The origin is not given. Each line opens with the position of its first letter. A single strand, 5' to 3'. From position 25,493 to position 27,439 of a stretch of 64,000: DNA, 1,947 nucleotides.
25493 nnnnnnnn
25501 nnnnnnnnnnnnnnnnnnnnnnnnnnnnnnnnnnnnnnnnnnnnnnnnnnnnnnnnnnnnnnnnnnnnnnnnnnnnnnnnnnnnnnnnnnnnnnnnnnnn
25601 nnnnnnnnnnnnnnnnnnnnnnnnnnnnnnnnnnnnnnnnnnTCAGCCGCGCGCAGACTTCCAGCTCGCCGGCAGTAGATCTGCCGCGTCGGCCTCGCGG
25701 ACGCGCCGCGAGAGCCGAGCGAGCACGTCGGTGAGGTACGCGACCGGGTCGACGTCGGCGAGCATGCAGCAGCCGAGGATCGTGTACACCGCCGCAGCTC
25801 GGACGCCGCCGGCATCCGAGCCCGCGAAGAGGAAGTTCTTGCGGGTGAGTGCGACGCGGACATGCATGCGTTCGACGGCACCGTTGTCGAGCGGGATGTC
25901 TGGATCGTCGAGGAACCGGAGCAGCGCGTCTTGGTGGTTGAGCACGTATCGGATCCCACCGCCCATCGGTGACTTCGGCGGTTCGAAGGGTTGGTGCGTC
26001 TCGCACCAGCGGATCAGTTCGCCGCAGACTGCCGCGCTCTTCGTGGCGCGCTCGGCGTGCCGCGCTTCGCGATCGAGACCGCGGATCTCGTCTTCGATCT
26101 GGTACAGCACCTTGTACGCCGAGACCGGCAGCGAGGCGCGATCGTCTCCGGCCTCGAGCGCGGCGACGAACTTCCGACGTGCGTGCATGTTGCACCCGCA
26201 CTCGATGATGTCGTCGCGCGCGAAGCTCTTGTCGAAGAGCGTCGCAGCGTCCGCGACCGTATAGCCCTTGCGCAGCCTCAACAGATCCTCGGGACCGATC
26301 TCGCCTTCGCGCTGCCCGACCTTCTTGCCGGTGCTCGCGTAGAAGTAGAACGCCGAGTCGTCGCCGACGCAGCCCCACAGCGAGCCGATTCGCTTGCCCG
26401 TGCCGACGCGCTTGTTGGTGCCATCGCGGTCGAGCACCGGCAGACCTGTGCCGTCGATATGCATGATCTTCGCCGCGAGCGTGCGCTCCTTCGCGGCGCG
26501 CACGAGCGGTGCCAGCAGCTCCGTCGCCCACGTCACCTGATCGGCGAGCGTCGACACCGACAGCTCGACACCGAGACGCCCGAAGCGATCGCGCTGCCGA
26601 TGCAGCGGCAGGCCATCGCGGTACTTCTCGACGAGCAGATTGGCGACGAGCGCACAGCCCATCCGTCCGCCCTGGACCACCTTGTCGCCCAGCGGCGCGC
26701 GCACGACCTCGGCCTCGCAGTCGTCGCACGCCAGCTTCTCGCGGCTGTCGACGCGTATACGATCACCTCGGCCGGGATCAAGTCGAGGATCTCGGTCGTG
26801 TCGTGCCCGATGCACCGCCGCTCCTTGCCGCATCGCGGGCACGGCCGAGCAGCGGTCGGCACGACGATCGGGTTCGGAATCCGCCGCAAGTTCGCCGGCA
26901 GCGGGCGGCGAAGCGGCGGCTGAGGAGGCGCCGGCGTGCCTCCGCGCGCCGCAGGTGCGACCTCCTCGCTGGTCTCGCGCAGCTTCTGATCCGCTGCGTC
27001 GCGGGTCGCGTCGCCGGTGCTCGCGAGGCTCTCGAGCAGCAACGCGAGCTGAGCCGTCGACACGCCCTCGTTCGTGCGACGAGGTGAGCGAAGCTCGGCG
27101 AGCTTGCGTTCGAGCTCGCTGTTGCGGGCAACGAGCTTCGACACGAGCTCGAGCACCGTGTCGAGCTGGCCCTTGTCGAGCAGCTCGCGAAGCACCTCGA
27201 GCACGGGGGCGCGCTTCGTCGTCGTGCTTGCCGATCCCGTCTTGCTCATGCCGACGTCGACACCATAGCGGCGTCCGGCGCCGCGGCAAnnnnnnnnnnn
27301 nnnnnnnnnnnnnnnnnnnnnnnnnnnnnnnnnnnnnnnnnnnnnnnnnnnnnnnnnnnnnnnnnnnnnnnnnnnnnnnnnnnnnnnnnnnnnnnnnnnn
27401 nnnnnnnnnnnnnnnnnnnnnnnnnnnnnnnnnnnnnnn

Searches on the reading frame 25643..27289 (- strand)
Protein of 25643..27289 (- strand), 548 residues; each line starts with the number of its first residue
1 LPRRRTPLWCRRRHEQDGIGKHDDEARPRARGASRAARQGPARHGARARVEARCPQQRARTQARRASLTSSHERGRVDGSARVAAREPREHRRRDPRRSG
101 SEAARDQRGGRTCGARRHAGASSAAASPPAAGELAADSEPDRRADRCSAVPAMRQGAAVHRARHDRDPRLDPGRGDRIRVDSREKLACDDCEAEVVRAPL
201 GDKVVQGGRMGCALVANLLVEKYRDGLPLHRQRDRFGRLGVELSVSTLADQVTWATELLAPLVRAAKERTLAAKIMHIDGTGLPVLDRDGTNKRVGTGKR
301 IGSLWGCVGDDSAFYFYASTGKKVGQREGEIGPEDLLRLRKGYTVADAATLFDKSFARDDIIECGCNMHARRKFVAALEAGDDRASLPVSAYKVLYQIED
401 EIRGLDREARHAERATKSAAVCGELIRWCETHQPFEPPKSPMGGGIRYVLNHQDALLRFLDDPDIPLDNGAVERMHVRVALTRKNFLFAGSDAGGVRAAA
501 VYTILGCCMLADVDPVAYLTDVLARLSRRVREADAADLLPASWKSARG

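Call 79: search_protein_families(library=pfam, proteins=[window:25643-27289:-], max_evalue=0.001)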
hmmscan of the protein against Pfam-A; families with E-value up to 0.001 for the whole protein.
window:25643-27289:- (548 aa): 2 families
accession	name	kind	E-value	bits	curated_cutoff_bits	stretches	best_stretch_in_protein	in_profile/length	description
PF03050.20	DDE_Tnp_IS66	-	2.3e-57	195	23.1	1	208-495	2-282/284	Transposase IS66 family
PF13817.11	DDE_Tnp_IS66_C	-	1.1e-05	26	30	1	504-540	2-38/39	IS66 C-terminal element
